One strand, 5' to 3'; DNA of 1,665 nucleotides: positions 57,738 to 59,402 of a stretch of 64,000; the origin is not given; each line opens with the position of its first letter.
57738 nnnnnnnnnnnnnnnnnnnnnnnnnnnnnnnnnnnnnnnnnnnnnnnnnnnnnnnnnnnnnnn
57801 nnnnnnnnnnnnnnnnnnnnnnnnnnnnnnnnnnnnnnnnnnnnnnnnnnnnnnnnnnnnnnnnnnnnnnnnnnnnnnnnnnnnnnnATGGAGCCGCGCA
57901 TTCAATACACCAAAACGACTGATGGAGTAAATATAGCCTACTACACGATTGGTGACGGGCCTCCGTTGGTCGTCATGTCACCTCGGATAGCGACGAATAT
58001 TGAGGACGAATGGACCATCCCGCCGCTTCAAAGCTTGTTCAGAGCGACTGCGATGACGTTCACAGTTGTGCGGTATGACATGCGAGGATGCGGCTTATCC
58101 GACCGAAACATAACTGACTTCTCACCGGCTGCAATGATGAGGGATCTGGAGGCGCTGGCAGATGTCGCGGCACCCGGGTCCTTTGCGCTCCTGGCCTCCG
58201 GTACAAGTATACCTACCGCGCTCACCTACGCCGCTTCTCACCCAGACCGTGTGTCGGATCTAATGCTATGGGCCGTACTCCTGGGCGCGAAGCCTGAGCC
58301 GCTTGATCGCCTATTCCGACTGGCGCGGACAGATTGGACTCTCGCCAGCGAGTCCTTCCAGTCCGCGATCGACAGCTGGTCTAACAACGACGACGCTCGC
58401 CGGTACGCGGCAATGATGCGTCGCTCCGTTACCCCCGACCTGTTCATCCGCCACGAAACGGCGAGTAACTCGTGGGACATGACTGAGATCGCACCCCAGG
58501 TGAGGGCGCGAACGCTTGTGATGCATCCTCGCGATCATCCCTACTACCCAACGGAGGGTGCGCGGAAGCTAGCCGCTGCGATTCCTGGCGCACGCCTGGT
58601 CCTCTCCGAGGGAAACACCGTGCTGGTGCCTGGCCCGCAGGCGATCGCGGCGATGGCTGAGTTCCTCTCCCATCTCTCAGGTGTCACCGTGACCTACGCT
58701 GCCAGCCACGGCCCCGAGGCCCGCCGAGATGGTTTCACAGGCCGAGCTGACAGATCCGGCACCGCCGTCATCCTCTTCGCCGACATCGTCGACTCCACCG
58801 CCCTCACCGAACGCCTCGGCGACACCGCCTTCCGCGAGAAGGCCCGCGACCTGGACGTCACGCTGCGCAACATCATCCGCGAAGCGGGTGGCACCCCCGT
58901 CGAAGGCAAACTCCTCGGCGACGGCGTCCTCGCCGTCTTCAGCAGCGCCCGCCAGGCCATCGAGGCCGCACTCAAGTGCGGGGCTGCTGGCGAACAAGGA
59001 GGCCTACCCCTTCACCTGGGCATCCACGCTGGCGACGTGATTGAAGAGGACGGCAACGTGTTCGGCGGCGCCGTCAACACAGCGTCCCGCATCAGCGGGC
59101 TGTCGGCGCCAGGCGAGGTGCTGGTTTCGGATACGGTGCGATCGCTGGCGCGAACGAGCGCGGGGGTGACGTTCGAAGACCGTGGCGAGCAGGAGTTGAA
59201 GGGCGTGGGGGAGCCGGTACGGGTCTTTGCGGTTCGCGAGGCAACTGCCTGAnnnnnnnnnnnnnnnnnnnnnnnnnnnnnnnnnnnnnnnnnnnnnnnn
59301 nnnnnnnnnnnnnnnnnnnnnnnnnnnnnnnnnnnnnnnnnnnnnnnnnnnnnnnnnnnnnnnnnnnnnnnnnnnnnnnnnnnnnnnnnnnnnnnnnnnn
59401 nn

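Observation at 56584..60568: Three tandem, translationally coupled alpha/beta-hydrolase-adenylyl-cyclase fusion genes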

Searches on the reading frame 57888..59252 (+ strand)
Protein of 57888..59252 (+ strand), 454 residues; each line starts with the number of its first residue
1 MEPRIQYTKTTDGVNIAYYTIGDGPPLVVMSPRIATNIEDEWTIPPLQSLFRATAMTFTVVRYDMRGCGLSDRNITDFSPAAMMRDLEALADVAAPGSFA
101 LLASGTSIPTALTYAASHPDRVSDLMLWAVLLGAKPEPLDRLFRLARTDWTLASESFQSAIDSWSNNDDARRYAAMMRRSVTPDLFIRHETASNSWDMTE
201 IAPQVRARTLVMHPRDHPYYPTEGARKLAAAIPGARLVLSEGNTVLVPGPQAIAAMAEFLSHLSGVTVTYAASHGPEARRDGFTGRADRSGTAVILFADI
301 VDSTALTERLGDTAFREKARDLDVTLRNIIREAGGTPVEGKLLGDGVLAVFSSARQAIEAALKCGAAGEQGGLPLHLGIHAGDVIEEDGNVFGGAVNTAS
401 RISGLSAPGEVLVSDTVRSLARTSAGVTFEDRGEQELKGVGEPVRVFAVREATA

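Call 5: search_protein_families(library=pfam, proteins=[window:57888-59252:+], max_evalue=0.01)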
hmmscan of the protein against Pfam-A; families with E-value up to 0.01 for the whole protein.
window:57888-59252:+ (454 aa): 4 families
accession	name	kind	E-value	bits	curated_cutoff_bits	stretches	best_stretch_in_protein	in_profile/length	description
PF00211.25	Guanylate_cyc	-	1.1e-10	41.8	21.9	1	289-442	5-175/183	Adenylate and Guanylate cyclase catalytic domain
PF00561.26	Abhydrolase_1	-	4.8e-06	26.9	25.8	1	50-185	26-152/245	alpha/beta hydrolase fold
PF12146.15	Hydrolase_4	-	7.4e-05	22.6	27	1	58-234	32-219/239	Serine aminopeptidase, S33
PF12697.13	Abhydrolase_6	-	0.0033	18.5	26.3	1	41-239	13-198/217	Alpha/beta hydrolase family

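Call 43: search_protein_families(library=ncbifam, proteins=[window:57888-59249:+], max_evalue=0.001)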
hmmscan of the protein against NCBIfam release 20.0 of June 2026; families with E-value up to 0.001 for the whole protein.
window:57888-59249:+ (454 aa): 10 families
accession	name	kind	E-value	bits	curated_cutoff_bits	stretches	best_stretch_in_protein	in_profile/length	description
NF058673.1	LipAdnlyCyLipJMY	equivalog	7.5e-48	163.3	800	1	3-448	8-448/449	bifunctional lipase/adenylate cyclase LipJ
NF051488.1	bifunc_PcaDC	exception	2.6e-17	63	390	1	25-281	12-268/375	bifunctional 3-oxoadipate enol-lactonase/4-carboxymuconolactone decarboxylase PcaDC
TIGR02427.1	protocat_pcaD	equivalog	2.9e-11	43.3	255.85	1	54-242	36-229/251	3-oxoadipate enol-lactonase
TIGR04510.1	mod_pep_cyc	subfamily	3.7e-08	32.3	400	1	295-427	8-155/814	putative peptide modification system cyclase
TIGR03611.1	RutD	equivalog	5.8e-06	25.9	238.5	0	55-127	37-110/258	pyrimidine utilization protein D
TIGR01249.1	pro_imino_pep_1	equivalog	7.9e-06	25.2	259.75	1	57-200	53-196/307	prolyl aminopeptidase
NF051487.1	bifunc_PcaCD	exception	7.8e-05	21.9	430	0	52-243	193-391/413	bifunctional 4-carboxymuconolactone decarboxylase/3-oxoadipate enol-lactonase PcaCD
TIGR03343.1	biphenyl_bphD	equivalog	8.2e-05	21.9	462.15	1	57-238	60-255/282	2-hydroxy-6-oxo-6-phenylhexa-2,4-dienoate hydrolase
TIGR03903.1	TOMM_kin_cyc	equivalog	0.00028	18.8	705.75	1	371-435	385-450/1267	TOMM system kinase/cyclase fusion protein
NF004514.1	PRK05855.1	equivalog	0.00041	19.1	455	1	48-98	39-91/578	SDR family oxidoreductase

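Call 58: search_protein_families(library=padloc, proteins=[window:57888-59249:+], max_evalue=0.001)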
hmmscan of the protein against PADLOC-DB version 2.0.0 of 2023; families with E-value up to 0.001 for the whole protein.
window:57888-59249:+ (454 aa): 2 families
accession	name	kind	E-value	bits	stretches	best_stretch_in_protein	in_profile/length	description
PDLC02367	PycC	-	1.2e-06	26.1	1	293-364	44-112/226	-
PDLC00766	PycC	-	0.00031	18.2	1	292-364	43-112/232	Pycsar cyclase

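Call 66: find_homologous_proteins(query=window:57888-59249:+, max_evalue=1e-30)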
Query window:57888-59249:+ (454 aa): 3362 proteins with E <= 1e-30 among 8000 candidates; the best 120 are listed.
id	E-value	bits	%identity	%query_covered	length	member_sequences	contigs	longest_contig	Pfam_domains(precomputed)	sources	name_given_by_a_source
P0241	1.3e-239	813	83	99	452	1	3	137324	PF00211.26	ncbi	ncbi:MAG: adenylate/guanylate cyclase domain-containing protein [Dehalococcoidia bacterium]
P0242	5.3e-239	811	83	99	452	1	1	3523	PF00211.26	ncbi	-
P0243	2.3e-222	756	78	99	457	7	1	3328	PF00211.26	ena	-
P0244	3.5e-203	693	71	99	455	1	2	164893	PF00211.26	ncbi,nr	ncbi:MAG: adenylate/guanylate cyclase domain-containing protein [Chloroflexota bacterium]|nr:adenyla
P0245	3.8e-196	670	69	99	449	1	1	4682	PF00561.27,PF00211.26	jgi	-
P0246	2.2e-173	595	61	99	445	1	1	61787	PF00561.27,PF00211.26,PF12146.16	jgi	jgi:class 3 adenylate cyclase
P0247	2.5e-173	595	100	61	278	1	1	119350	PF00211.26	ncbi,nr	ncbi:MAG TPA: adenylate/guanylate cyclase domain-containing protein [Dehalococcoidia bacterium]|nr:a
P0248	5.9e-173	594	64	100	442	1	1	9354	PF12697.14,PF00561.27,PF00211.26,PF12146.16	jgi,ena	-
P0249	2.4e-152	526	46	98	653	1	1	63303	PF12697.14,PF00561.27,PF00211.26,PF12146.16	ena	-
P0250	8.0e-145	501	56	100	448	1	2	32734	PF00561.27,PF00211.26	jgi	jgi:class 3 adenylate cyclase/pimeloyl-ACP methyl ester carboxylesterase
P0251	1.8e-144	500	57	100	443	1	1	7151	PF00561.27,PF00211.26,PF12146.16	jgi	jgi:class 3 adenylate cyclase/pimeloyl-ACP methyl ester carboxylesterase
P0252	4.5e-143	495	64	84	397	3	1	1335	PF00211.26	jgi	-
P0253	5.0e-143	495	54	100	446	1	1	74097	PF00211.26,PF12146.16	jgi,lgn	jgi:class 3 adenylate cyclase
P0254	6.5e-141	488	56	99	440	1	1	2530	PF12697.14,PF00561.27,PF00211.26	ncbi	-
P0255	3.6e-140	486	52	100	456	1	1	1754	PF00561.27,PF00211.26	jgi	jgi:class 3 adenylate cyclase/pimeloyl-ACP methyl ester carboxylesterase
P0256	8.0e-140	485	54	99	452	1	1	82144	PF00561.27,PF00211.26,PF12146.16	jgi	jgi:class 3 adenylate cyclase/pimeloyl-ACP methyl ester carboxylesterase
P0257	1.5e-138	480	55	99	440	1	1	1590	PF00561.27,PF00211.26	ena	-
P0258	7.4e-138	478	55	99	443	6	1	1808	PF00561.27,PF00211.26,PF12146.16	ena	-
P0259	2.2e-137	476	53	99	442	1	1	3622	PF00561.27,PF00211.26,PF12146.16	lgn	-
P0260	3.1e-137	476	55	99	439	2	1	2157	PF00561.27,PF00211.26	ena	-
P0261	6.6e-137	475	56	99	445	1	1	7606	PF00561.27,PF00211.26,PF12146.16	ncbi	-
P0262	9.3e-137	474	55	100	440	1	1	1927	PF00561.27,PF00211.26,PF12146.16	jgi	jgi:class 3 adenylate cyclase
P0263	1.1e-136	474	54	100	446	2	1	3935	PF00561.27,PF00211.26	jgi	-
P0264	1.0e-135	471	55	99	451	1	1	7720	PF00561.27,PF00211.26,PF12146.16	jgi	jgi:class 3 adenylate cyclase/pimeloyl-ACP methyl ester carboxylesterase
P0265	1.3e-135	471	53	100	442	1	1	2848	PF00561.27,PF00211.26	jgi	jgi:class 3 adenylate cyclase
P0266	6.1e-135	468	52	99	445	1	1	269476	PF00561.27,PF00211.26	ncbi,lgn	ncbi:MAG: adenylate/guanylate cyclase domain-containing protein [Dehalococcoidia bacterium]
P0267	7.0e-135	468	52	100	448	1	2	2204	PF00561.27,PF00211.26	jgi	jgi:class 3 adenylate cyclase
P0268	7.6e-135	468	54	100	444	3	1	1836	PF00561.27,PF00211.26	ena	-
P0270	1.6e-134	467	53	99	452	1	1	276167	PF00561.27,PF00211.26,PF12146.16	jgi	jgi:class 3 adenylate cyclase/pimeloyl-ACP methyl ester carboxylesterase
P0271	3.0e-134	466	53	99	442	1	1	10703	PF12697.14,PF00561.27,PF00211.26,PF12146.16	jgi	-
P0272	8.1e-134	465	54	99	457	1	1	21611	PF00561.27,PF00211.26,PF12146.16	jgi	jgi:class 3 adenylate cyclase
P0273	2.1e-133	463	50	99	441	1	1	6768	PF00561.27,PF00211.26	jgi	jgi:class 3 adenylate cyclase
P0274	3.5e-133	463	53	100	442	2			PF12697.14,PF00561.27,PF00211.26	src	-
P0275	3.6e-133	463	55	99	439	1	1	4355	PF00561.27,PF00211.26,PF12146.16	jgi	jgi:class 3 adenylate cyclase/pimeloyl-ACP methyl ester carboxylesterase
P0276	3.4e-132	459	54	99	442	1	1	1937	PF00561.27,PF00211.26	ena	-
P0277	4.4e-132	459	52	100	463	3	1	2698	PF00561.27,PF00211.26,PF12146.16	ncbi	-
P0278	1.1e-131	458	57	93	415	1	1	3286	PF00561.27,PF00211.26,PF12146.16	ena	-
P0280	3.0e-131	456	55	99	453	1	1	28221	PF00561.27,PF00211.26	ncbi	-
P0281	6.8e-131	455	53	99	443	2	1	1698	PF00561.27,PF00211.26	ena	-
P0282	1.1e-130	454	53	99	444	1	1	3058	PF00561.27,PF00211.26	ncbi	ncbi:MAG: adenylate/guanylate cyclase domain-containing protein [Dehalococcoidia bacterium]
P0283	1.6e-130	454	53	99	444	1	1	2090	PF00561.27,PF00211.26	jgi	jgi:class 3 adenylate cyclase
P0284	2.4e-130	453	53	99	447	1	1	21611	PF12697.14,PF00561.27,PF00211.26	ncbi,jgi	jgi:class 3 adenylate cyclase/pimeloyl-ACP methyl ester carboxylesterase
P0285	3.4e-130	453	48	99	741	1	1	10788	PF00561.27,PF00211.26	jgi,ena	-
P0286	4.1e-130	453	53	99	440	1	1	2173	PF00561.27,PF00211.26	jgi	jgi:class 3 adenylate cyclase/pimeloyl-ACP methyl ester carboxylesterase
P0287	6.1e-130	452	50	100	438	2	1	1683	PF00561.27,PF00211.26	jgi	jgi:class 3 adenylate cyclase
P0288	1.4e-129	451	52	99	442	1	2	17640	PF00561.27,PF00211.26,PF12146.16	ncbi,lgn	-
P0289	2.1e-129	450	50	99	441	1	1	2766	PF00561.27,PF00211.26,PF12146.16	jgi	jgi:class 3 adenylate cyclase/pimeloyl-ACP methyl ester carboxylesterase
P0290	3.4e-129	450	53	99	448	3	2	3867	PF12697.14,PF00561.27,PF00211.26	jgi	-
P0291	9.2e-129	448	54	99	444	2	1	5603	PF00561.27,PF00211.26,PF12146.16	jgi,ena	-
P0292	1.0e-128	448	53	99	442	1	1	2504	PF12697.14,PF00561.27,PF00211.26,PF12146.16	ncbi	-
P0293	1.1e-128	448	49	100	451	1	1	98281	PF00561.27,PF00211.26,PF12146.16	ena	-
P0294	1.1e-128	448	54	99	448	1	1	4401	PF12697.14,PF00561.27,PF00211.26,PF12146.16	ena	-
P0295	1.3e-128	448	53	100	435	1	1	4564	PF00561.27,PF00211.26,PF12146.16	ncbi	-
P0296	2.4e-128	447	52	99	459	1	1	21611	PF12697.14,PF00561.27,PF00211.26,PF12146.16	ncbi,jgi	jgi:class 3 adenylate cyclase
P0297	2.5e-128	447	53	99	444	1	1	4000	PF00561.27,PF00211.26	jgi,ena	-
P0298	2.6e-128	447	54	99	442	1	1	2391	PF03096.21,PF00561.27,PF00211.26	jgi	jgi:class 3 adenylate cyclase/pimeloyl-ACP methyl ester carboxylesterase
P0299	2.7e-128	447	54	99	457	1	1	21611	PF12697.14,PF00561.27,PF00211.26,PF12146.16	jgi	jgi:class 3 adenylate cyclase/pimeloyl-ACP methyl ester carboxylesterase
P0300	3.5e-128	446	50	99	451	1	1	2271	PF00561.27,PF00211.26,PF12146.16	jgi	jgi:class 3 adenylate cyclase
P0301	4.6e-128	446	52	99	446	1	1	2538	PF00561.27,PF00211.26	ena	-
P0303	8.3e-128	445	53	100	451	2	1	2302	PF00561.27,PF00211.26,PF12146.16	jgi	jgi:class 3 adenylate cyclase/pimeloyl-ACP methyl ester carboxylesterase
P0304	1.6e-127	444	54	100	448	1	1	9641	PF00561.27,PF00211.26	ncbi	-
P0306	3.3e-127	443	53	99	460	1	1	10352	PF12697.14,PF00561.27,PF00211.26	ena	-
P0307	5.7e-127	442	50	100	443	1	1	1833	PF00561.27,PF00211.26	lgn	-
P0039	5.9e-127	442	53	99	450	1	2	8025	PF00561.27,PF00211.26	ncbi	-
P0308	1.7e-126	441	53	100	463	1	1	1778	PF00561.27,PF00211.26,PF12146.16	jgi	jgi:class 3 adenylate cyclase/pimeloyl-ACP methyl ester carboxylesterase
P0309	1.7e-126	441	53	99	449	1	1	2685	PF00561.27,PF00211.26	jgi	jgi:class 3 adenylate cyclase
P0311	2.2e-126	440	50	99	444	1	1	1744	PF00561.27,PF00211.26,PF12146.16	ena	-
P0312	2.9e-126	440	54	100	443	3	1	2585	PF00561.27,PF00211.26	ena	-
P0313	4.0e-126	439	52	99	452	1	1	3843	PF00561.27,PF00211.26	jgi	jgi:class 3 adenylate cyclase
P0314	4.2e-126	439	53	100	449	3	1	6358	PF12697.14,PF00561.27,PF00211.26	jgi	jgi:class 3 adenylate cyclase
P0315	4.5e-126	439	51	99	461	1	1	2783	PF12697.14,PF00561.27,PF00211.26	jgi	jgi:class 3 adenylate cyclase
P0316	4.6e-126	439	54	100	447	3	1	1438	PF00561.27,PF00211.26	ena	-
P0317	4.7e-126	439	53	99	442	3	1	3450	PF00561.27,PF00211.26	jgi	-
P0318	4.9e-126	439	52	99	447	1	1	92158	PF00561.27,PF00211.26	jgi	jgi:class 3 adenylate cyclase/pimeloyl-ACP methyl ester carboxylesterase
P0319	5.0e-126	439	52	99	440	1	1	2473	PF00561.27,PF00211.26,PF12146.16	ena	-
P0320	6.2e-126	439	54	99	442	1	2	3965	PF00561.27,PF00211.26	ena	-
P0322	1.7e-125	437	51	100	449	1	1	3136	PF00561.27,PF00211.26,PF12146.16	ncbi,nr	ncbi:MAG: adenylate/guanylate cyclase domain-containing protein [Dehalococcoidia bacterium]|nr:adeny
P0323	2.0e-125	437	51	100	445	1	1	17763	PF00561.27,PF00211.26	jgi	jgi:class 3 adenylate cyclase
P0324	2.2e-125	437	52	100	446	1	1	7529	PF00561.27,PF00211.26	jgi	jgi:class 3 adenylate cyclase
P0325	2.3e-125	437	53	99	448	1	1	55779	PF12697.14,PF00561.27,PF00211.26,PF12146.16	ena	-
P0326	2.4e-125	437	54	99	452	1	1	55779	PF00561.27,PF00211.26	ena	-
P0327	3.0e-125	437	53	99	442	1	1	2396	PF00561.27,PF00211.26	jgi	jgi:class 3 adenylate cyclase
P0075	4.8e-125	436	53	99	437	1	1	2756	PF00561.27,PF00211.26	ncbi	-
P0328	5.5e-125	436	54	99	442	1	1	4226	PF00561.27,PF00211.26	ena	-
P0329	5.7e-125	436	50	99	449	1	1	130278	PF12697.14,PF00561.27,PF00211.26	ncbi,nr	ncbi:MAG: adenylate/guanylate cyclase domain-containing protein [Chloroflexi bacterium]|nr:adenylate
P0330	5.9e-125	436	51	100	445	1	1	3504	PF00561.27,PF00211.26,PF12146.16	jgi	jgi:class 3 adenylate cyclase/pimeloyl-ACP methyl ester carboxylesterase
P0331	6.9e-125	435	53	99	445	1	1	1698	PF00561.27,PF00211.26,PF12146.16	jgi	jgi:class 3 adenylate cyclase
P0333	8.2e-125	435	52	99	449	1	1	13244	PF12697.14,PF00561.27,PF00211.26,PF12146.16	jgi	jgi:class 3 adenylate cyclase/pimeloyl-ACP methyl ester carboxylesterase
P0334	8.7e-125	435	55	97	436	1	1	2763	PF00561.27,PF00211.26,PF12146.16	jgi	jgi:class 3 adenylate cyclase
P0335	8.9e-125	435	54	99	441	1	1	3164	PF00561.27,PF00211.26,PF12146.16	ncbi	-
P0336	1.2e-124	435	53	100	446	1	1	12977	PF00561.27,PF00211.26,PF12146.16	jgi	jgi:class 3 adenylate cyclase/pimeloyl-ACP methyl ester carboxylesterase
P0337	1.3e-124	434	53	100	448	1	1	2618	PF03096.21,PF00561.27,PF00211.26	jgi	-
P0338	1.7e-124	434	50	100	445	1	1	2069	PF00561.27,PF00211.26,PF12146.16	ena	-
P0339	1.8e-124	434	52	99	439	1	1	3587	PF00561.27,PF00211.26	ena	-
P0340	2.3e-124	434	49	99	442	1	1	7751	PF00561.27,PF00211.26,PF12146.16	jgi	jgi:class 3 adenylate cyclase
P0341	2.4e-124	434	52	99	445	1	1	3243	PF00561.27,PF00211.26,PF12146.16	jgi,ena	-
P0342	2.7e-124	433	51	99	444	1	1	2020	PF03096.21,PF00561.27,PF00211.26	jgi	jgi:class 3 adenylate cyclase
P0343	2.7e-124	433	53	100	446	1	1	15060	PF00561.27,PF00211.26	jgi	-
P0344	3.6e-124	433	52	100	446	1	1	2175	PF00561.27,PF00211.26,PF12146.16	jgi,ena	-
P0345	3.7e-124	433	52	100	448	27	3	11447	PF12697.14,PF00561.27,PF00211.26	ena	-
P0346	5.0e-124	432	53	100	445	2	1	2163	PF00561.27,PF00211.26,PF12146.16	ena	-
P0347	5.8e-124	432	54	99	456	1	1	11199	PF00561.27,PF00211.26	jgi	-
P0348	6.0e-124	432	53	99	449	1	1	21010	PF00561.27,PF00211.26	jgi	jgi:class 3 adenylate cyclase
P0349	6.7e-124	432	49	99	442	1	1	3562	PF00561.27,PF00211.26,PF12146.16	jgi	jgi:class 3 adenylate cyclase/pimeloyl-ACP methyl ester carboxylesterase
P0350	7.8e-124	432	52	99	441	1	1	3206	PF00561.27,PF00211.26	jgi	jgi:class 3 adenylate cyclase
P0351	9.5e-124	432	51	99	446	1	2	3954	PF00561.27,PF00211.26,PF12146.16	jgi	-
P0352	9.8e-124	432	53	99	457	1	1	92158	PF12697.14,PF00561.27,PF00211.26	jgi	jgi:class 3 adenylate cyclase/pimeloyl-ACP methyl ester carboxylesterase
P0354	1.3e-123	431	51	99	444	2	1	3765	PF00561.27,PF00211.26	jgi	jgi:class 3 adenylate cyclase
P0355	1.3e-123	431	50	99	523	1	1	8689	PF00196.26,PF00561.27,PF00211.26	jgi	jgi:class 3 adenylate cyclase/pimeloyl-ACP methyl ester carboxylesterase/DNA-binding CsgD family tra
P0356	1.6e-123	431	53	100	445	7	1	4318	PF00561.27,PF00211.26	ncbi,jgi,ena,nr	ncbi:MAG TPA: adenylate/guanylate cyclase domain-containing protein [Dehalococcoidia bacterium]|nr:a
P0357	2.0e-123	431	52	99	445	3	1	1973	PF00561.27,PF00211.26,PF12146.16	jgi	-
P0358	2.0e-123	430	52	99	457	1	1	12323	PF00561.27,PF00211.26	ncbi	-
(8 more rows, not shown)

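Call 68: find_encoding_contigs(protein=P0241, flank=8000, max_places=3)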
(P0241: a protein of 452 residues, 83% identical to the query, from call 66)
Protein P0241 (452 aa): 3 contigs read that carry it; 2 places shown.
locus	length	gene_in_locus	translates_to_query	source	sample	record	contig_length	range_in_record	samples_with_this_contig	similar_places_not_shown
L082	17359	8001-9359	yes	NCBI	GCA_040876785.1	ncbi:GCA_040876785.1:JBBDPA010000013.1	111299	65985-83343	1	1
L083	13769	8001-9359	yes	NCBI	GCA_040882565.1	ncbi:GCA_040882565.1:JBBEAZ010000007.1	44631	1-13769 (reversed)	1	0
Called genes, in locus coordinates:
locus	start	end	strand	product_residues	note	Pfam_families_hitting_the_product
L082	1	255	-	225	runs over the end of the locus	PF00886:Ribosomal_S16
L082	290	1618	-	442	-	PF02881:SRP54_N, PF00448:SRP54, PF01656:CbiA (weak), PF02978:SRP_SPB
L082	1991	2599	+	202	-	PF07040:DUF1326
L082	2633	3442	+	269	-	PF09948:PpoB2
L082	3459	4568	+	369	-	PF00174:Oxidored_molyb, PF03404:Mo-co_dimer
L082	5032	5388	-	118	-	-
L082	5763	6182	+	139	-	PF08818:DUF1801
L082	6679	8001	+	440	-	PF00561:Abhydrolase_1, PF12697:Abhydrolase_6 (weak), PF00211:Guanylate_cyc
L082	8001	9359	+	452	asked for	PF00211:Guanylate_cyc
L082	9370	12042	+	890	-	PF00211:Guanylate_cyc (weak), PF00931:NB-ARC (weak), PF20703:nSTAND1 (weak), PF13401:AAA_22 (faint), PF25872:HTH_77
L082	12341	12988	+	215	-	-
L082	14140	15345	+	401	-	-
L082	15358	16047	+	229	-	-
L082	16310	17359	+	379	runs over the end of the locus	-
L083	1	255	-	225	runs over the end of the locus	PF00886:Ribosomal_S16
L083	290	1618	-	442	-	PF02881:SRP54_N, PF00448:SRP54, PF01656:CbiA (weak), PF02978:SRP_SPB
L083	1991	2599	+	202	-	PF07040:DUF1326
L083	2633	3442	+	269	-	PF09948:PpoB2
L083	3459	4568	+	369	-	PF00174:Oxidored_molyb, PF03404:Mo-co_dimer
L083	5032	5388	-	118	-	-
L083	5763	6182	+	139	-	PF08818:DUF1801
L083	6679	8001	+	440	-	PF00561:Abhydrolase_1, PF12697:Abhydrolase_6 (weak), PF00211:Guanylate_cyc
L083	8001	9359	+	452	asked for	PF00211:Guanylate_cyc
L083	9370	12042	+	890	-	PF00211:Guanylate_cyc (weak), PF00931:NB-ARC (weak), PF20703:nSTAND1 (weak), PF13401:AAA_22 (faint), PF25872:HTH_77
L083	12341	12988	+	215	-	-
